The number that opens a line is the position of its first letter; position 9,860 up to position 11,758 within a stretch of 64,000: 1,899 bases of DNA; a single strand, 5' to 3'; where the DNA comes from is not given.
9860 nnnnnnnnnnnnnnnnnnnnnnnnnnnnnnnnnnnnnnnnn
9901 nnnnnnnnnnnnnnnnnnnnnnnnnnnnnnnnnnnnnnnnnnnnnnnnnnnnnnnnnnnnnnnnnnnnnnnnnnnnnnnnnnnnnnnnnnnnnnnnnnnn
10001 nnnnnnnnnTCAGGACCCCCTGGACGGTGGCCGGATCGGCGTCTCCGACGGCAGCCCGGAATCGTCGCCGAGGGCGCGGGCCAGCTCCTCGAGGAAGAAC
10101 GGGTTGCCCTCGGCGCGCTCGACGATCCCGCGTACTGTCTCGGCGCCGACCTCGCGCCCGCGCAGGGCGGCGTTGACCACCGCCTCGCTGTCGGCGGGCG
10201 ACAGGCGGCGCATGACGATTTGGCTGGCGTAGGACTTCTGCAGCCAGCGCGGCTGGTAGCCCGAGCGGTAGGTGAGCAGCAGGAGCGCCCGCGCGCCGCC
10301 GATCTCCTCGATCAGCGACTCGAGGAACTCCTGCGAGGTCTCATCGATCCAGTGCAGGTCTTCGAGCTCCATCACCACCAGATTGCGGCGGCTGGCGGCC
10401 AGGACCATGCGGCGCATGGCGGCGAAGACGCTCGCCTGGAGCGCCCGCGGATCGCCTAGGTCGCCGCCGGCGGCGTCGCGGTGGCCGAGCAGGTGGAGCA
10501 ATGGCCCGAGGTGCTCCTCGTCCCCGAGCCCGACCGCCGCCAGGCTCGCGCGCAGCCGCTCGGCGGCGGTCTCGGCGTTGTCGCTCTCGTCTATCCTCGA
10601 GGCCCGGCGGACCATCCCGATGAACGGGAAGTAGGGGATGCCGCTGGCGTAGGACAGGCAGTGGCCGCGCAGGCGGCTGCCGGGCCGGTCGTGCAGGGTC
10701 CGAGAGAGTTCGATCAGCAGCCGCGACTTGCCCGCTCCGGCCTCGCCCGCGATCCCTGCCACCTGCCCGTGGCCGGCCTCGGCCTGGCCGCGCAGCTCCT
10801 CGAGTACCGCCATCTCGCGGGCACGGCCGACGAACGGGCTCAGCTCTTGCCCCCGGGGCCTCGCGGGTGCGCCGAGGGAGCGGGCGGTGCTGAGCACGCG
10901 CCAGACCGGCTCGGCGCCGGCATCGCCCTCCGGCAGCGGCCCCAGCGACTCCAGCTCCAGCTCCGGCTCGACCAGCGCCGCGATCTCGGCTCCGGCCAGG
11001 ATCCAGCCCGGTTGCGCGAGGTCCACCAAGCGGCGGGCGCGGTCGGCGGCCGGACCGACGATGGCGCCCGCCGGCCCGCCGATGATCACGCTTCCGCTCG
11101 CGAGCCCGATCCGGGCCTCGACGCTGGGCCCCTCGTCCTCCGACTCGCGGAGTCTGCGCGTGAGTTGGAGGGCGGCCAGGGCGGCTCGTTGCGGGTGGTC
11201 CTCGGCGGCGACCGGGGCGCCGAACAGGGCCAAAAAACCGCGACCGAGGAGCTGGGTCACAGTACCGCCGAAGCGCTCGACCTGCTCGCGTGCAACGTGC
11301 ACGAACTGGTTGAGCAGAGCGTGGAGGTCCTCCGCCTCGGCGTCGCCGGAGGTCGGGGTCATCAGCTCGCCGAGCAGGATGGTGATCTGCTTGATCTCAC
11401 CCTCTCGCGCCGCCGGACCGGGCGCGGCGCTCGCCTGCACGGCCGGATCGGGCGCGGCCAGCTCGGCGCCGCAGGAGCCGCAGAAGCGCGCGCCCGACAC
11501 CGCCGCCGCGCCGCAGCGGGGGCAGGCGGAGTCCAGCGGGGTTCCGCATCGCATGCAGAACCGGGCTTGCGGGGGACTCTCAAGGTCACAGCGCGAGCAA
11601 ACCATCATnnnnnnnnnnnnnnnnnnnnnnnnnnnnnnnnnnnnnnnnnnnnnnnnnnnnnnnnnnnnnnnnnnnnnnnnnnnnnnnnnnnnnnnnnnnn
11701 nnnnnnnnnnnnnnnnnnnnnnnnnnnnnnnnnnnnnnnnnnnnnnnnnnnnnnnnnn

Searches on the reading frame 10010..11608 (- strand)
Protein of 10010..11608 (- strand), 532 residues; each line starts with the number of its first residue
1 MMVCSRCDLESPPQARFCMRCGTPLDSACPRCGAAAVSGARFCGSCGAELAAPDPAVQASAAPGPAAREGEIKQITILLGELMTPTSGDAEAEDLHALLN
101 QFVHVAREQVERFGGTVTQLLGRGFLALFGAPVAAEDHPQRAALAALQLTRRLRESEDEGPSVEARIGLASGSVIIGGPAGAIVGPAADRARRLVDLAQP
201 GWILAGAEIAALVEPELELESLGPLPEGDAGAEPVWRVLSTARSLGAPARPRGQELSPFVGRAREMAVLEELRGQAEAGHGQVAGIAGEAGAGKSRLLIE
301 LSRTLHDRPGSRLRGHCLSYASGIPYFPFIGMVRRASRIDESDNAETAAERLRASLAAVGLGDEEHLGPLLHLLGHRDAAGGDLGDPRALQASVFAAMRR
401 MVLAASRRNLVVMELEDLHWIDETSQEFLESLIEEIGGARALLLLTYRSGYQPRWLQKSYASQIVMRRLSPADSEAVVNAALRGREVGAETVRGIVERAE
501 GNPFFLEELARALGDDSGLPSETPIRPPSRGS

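Call 50: search_protein_families(library=pfam, proteins=[window:10010-11608:-], max_evalue=0.001)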
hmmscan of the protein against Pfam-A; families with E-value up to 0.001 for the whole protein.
window:10010-11608:- (532 aa): 5 families
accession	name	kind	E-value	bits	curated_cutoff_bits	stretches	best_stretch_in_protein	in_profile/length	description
PF13191.12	AAA_16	-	6.5e-21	76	32.6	1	258-436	1-159/167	AAA ATPase domain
PF12773.13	DZR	-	5.5e-11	42.9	27.3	1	4-47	1-45/45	Double zinc ribbon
PF13240.11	Zn_Ribbon_1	-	1.6e-09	37.7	25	1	29-50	2-23/23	zinc-ribbon domain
PF13248.11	Zn_ribbon_3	-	1.5e-06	27.9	27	1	29-50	5-26/26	zinc-ribbon domain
PF00211.25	Guanylate_cyc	-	3.6e-05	23.9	21.9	1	74-177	8-114/183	Adenylate and Guanylate cyclase catalytic domain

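Call 65: search_protein_families(library=ncbifam, proteins=[window:10010-11608:-], max_evalue=0.001)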
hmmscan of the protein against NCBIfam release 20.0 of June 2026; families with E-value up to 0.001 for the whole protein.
window:10010-11608:- (532 aa): 3 families
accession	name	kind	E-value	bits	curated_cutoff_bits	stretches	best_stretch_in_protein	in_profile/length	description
TIGR03903.1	TOMM_kin_cyc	equivalog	7.3e-58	196.3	705.75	1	51-515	266-739/1267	TOMM system kinase/cyclase fusion protein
NF011149.0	PRK14559.1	equivalog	1.3e-07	30.8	374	1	1-51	1-52/642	serine/threonine phosphatase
NF058673.1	LipAdnlyCyLipJMY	equivalog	1.7e-05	23.8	800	1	76-211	297-420/449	bifunctional lipase/adenylate cyclase LipJ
